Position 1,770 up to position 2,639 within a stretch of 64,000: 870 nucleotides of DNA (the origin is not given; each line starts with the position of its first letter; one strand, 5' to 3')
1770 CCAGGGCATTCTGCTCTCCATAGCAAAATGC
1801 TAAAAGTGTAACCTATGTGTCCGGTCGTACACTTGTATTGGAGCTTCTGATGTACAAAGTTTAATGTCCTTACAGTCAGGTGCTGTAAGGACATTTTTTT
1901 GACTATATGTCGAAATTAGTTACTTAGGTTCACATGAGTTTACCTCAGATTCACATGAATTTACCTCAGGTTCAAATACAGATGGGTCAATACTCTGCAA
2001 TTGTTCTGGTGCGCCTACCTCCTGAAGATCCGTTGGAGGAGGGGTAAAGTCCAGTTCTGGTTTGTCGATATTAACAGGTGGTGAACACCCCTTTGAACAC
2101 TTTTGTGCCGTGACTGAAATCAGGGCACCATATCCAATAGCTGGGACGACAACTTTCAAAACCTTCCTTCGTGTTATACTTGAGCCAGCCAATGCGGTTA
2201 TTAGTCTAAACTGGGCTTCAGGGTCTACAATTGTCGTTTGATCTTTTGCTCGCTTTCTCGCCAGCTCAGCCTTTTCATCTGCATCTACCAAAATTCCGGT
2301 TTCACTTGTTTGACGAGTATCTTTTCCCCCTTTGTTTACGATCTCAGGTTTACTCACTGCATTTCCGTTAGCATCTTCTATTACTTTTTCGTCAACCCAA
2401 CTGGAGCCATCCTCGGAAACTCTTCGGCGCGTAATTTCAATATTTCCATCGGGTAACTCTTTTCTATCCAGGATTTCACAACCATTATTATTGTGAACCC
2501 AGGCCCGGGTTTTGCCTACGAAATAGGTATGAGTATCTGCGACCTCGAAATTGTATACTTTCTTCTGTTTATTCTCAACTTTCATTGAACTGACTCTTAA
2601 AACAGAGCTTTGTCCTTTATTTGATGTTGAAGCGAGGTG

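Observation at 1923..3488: CdiA-like C-terminal region: AENN boundary, then a Hint/BIL domain and an unknown 190-aa tail, with no immunity gene downstream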

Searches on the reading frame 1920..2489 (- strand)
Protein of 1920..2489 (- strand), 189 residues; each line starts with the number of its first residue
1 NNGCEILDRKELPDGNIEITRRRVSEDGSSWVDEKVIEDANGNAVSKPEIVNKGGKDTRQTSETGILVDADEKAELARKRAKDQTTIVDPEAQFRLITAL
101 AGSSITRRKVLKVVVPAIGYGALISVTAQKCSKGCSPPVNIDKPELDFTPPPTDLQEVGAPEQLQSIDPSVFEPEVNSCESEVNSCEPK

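Call 5: search_protein_families(library=pfam, proteins=[window:1920-2489:-], max_evalue=0.1)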
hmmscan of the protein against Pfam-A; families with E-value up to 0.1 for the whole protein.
window:1920-2489:- (189 aa): 0 families

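Call 6: search_protein_families(library=ncbifam, proteins=[window:1920-2489:-], max_evalue=0.1)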
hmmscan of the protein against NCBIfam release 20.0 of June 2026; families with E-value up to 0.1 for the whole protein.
window:1920-2489:- (189 aa): 0 families

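Call 9: find_homologous_proteins(query=window:1923-2489:-, max_evalue=0.01)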
Query window:1923-2489:-: 132 candidates shared short words with the query, none scored E <= 0.01.

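Call 19: predict_structure(protein=window:1923-2489:-)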
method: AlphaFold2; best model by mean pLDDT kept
length: 189 residues; sequences in the alignment: 1
mean_pLDDT: 56.0   pTM: 0.30
mean pLDDT of the five models: 56.0, 54.8, 53.0, 51.7, 47.9
residues with pLDDT >= 90: 21; 70-90: 28; 50-70: 37; < 50: 103
segments of 3 or more residues with pLDDT < 50: 64-66, 83-89, 98-105, 107-160, 162-189
pLDDT, mean of each block of 10 residues (from residue 1): 78 92 82 90 88 61 51 58 48 51 46 42 35 40 37 38 41 43 41
secondary structure, 60 per line:
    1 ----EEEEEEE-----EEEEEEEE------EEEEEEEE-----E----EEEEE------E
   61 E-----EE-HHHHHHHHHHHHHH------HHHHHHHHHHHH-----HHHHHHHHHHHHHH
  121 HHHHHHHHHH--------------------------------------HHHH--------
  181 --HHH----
elements in order: E5-11 E17-24 E31-38 E49-53 H70-83 H90-101 H107-130 H169-172

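Call 20: search_protein_families(library=pfam, proteins=[window:1923-2489:-], max_evalue=10)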
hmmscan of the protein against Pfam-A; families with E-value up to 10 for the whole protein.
window:1923-2489:- (189 aa): 0 families

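Call 21: search_protein_representatives(protein=window:1923-2489:-)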
Query: 189 residues. Proteins with E-value up to 0.001 (for the whole library): 3; up to 1e-10: 1; up to 1e-30: 1. The best 3 are listed.
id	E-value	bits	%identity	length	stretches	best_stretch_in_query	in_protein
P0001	1.1e-115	400.6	100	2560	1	1-189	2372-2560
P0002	1.4e-10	58.1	29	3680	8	90-154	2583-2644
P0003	1.5e-08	51.5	30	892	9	22-63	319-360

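Call 24: fold_search(model_id=the predicted structure, library=pdb)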
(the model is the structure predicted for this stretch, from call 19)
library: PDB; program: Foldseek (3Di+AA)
matches with E <= 10: 645; with E <= 0.001: 0
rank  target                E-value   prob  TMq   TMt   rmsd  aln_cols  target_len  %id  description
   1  9g6k_LX               7.4e-02  0.80  0.18  0.34  19.9       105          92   13  LSU structure derived from the LSU sample of the mitoribosome from T. gondii. (released 2024-12-11)
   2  5tse_A                9.9e-02  0.23  0.12  0.15  24.8       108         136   16  2.35 Angstrom Crystal Structure Minor Lipoprotein from Acinetobacter baumannii. (released 2016-11-09)
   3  6z1p_Bz               1.2e-01  0.47  0.17  0.23   9.3        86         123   14  Structure of the mitochondrial ribosome from Tetrahymena thermophila (released 2020-06-24)
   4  5c0p                  1.5e-01  0.98  0.25  0.17  10.5        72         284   18  The crystal structure of endo-arabinase from Bacteroides thetaiotaomicron VPI-5482 (released 2015-07-01)
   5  8ab0_G                2.7e-01  0.51  0.14  0.14   9.2        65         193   11  Complex of RecO-RecR-DNA from Thermus thermophilus. (released 2023-04-26)
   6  9i05_XB               3.0e-01  0.60  0.18  0.35  19.6       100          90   12  Cryo-EM structure of the large subunit of the mitochondrial ribosome from Toxoplasma gondii (released 2025-06-11)
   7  6j4f_B                3.4e-01  0.97  0.22  0.55   3.9        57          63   12  Crystal structure of the AtWRKY2 domain (released 2020-01-15)
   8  8ow1_P                3.8e-01  0.89  0.20  0.15   4.4        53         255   13  Cryo-EM structure of the yeast Inner kinetochore bound to a CENP-A nucleosome. (released 2023-08-09)
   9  4hgz_B                3.8e-01  0.80  0.18  0.16   4.7        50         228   12  Structure of the CcbJ Methyltransferase from Streptomyces caelestis (released 2013-10-30)
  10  1s18_A                4.1e-01  0.99  0.23  0.14   2.5        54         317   11  Structure and protein design of human apyrase (released 2004-03-16)
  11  4hgz_C                4.1e-01  0.54  0.17  0.14   4.5        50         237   10  Structure of the CcbJ Methyltransferase from Streptomyces caelestis (released 2013-10-30)
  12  6j4e_B                4.6e-01  0.97  0.22  0.57   3.2        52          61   10  Crystal structure of the AtWRKY1 domain (released 2020-01-15)
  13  6zea                  5.8e-01  0.97  0.23  0.15   1.9        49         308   16  Strictosidine Synthase from Catharanthus roseus in complex with racemic 1-methyl-2,3,4,9-tetrahydro-1H-beta-carboline (released 2020-09-02)
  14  4hxg_J                5.8e-01  0.57  0.19  0.07  11.6        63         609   11  Pyrococcus horikoshii acylaminoacyl peptidase (orthorhombic crystal form) (released 2013-05-08)
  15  4hgy_B                6.2e-01  0.44  0.17  0.15   4.5        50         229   10  Structure of the CcbJ Methyltransferase from Streptomyces caelestis (released 2013-10-30)
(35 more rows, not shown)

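Call 26: find_encoding_contigs(protein=P0005, flank=10000)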
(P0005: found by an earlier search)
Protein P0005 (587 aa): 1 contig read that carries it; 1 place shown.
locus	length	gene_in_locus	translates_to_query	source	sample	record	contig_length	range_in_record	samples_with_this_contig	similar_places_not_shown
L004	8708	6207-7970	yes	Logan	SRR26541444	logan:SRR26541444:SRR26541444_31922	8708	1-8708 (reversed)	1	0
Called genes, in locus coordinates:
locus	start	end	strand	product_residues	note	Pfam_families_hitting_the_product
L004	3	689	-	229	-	?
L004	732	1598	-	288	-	PF00941:FAD_binding_5, PF03450:CO_deh_flav_C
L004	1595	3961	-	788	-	PF01315:Ald_Xan_dh_C, PF02738:MoCoBD_1, PF20256:MoCoBD_2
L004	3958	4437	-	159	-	PF01799:Fer2_2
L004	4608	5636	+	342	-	PF02625:XdhC_CoxI, PF13478:XdhC_C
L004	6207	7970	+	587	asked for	PF08479:POTRA_2, PF17287:POTRA_3, PF03865:ShlB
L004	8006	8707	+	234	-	?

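Call 27: find_encoding_contigs(protein=P0006, flank=10000)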
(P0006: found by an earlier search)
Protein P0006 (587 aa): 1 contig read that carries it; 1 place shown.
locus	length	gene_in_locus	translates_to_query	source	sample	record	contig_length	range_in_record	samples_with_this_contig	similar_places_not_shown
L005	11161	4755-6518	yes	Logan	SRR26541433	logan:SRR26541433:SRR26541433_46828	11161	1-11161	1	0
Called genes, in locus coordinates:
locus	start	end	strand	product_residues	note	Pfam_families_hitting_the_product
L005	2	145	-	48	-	?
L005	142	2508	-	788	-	PF01315:Ald_Xan_dh_C, PF02738:MoCoBD_1, PF20256:MoCoBD_2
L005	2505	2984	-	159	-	PF01799:Fer2_2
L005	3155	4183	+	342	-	PF02625:XdhC_CoxI, PF13478:XdhC_C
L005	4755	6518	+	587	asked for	PF08479:POTRA_2, PF17287:POTRA_3, PF03865:ShlB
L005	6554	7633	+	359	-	PF05860:TPS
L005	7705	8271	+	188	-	PF06776:IalB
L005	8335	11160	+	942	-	?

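Call 52: find_related_loci(query=window:1923-2489:-, collection=metagenome_contigs, flank=6000)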
Query window:1923-2489:- (189 aa) in metagenome_contigs; peptide patterns used: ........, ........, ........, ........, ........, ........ (x = any residue, [..] = any of these).
357 stretches matched a pattern, but none encodes a relative of the query by tblastn (E <= 1e-3).

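Call 66: search_dna_similar(query=window:1923-2489:-, collection=plasmids, mode=protein, max_evalue=0.01, max_rows=10)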
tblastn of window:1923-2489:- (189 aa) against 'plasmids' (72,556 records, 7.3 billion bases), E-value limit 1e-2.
No match.

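Call 76: fold_search(model_id=the predicted structure, library=viral)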
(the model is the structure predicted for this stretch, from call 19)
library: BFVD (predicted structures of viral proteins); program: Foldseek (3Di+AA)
matches with E <= 10: 782; with E <= 0.001: 0
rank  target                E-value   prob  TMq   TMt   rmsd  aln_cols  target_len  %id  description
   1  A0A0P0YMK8            1.2e-02  0.85  0.22  0.19  26.9       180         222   11  (no name in the UniProt tables at hand)
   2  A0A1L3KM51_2          2.4e-02  0.66  0.18  0.04  24.9       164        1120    9  (no name in the UniProt tables at hand)
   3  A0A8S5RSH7            2.7e-02  0.47  0.17  0.11  24.1       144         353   18  Uncharacterized protein [Siphoviridae sp. ctZF426]
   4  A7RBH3                3.0e-02  0.90  0.19  0.25  15.8       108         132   12  (no name in the UniProt tables at hand)
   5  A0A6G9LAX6            3.2e-02  0.99  0.22  0.40  12.5        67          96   25  Immunity repressor [Mycobacterium phage Ein37]
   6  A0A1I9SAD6            3.8e-02  0.87  0.21  0.30  24.8       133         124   10  Uncharacterized protein [Rhodococcus phage Weasels2]
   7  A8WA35                5.8e-02  0.99  0.22  0.29  12.6        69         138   23  Immunity repressor [Mycobacterium phage Giles]
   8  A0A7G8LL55            6.1e-02  0.99  0.20  0.24   4.3        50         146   18  Uncharacterized protein [Gordonia phage JKSyngboy]
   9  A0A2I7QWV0            6.5e-02  0.75  0.19  0.18  15.3       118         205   15  (no name in the UniProt tables at hand)
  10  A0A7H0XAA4            7.3e-02  0.28  0.18  0.06  22.6       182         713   16  (no name in the UniProt tables at hand)
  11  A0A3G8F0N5            7.7e-02  0.99  0.18  0.45   4.4        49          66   22  Uncharacterized protein [Proteus phage Mydo]
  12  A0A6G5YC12            8.2e-02  0.54  0.19  0.24  21.1       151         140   12  (no name in the UniProt tables at hand)
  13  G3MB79                8.7e-02  0.80  0.21  0.28  22.2       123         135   14  Gp9 [Bacillus phage G]
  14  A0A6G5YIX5            1.0e-01  0.63  0.18  0.26  11.5       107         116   15  (no name in the UniProt tables at hand)
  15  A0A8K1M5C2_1          1.0e-01  0.10  0.12  0.03  23.1       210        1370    8  Genome polyprotein [Red panda picorna-like virus]
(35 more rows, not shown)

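Call 78: search_protein_families(library=phrogs, proteins=[window:1923-2489:-], max_evalue=0.1)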
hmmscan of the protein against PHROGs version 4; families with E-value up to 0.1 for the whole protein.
window:1923-2489:- (189 aa): 2 families
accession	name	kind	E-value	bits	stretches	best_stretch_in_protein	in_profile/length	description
phrog_8027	-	unknown function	0.064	14.4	1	49-103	69-123/153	-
phrog_1482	-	head and packaging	0.093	13.3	0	4-69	78-141/147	terminase small subunit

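Call 79: search_protein_families(library=padloc, proteins=[window:1923-2489:-], max_evalue=0.1)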
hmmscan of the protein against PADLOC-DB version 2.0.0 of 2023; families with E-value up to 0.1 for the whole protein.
window:1923-2489:- (189 aa): 0 families
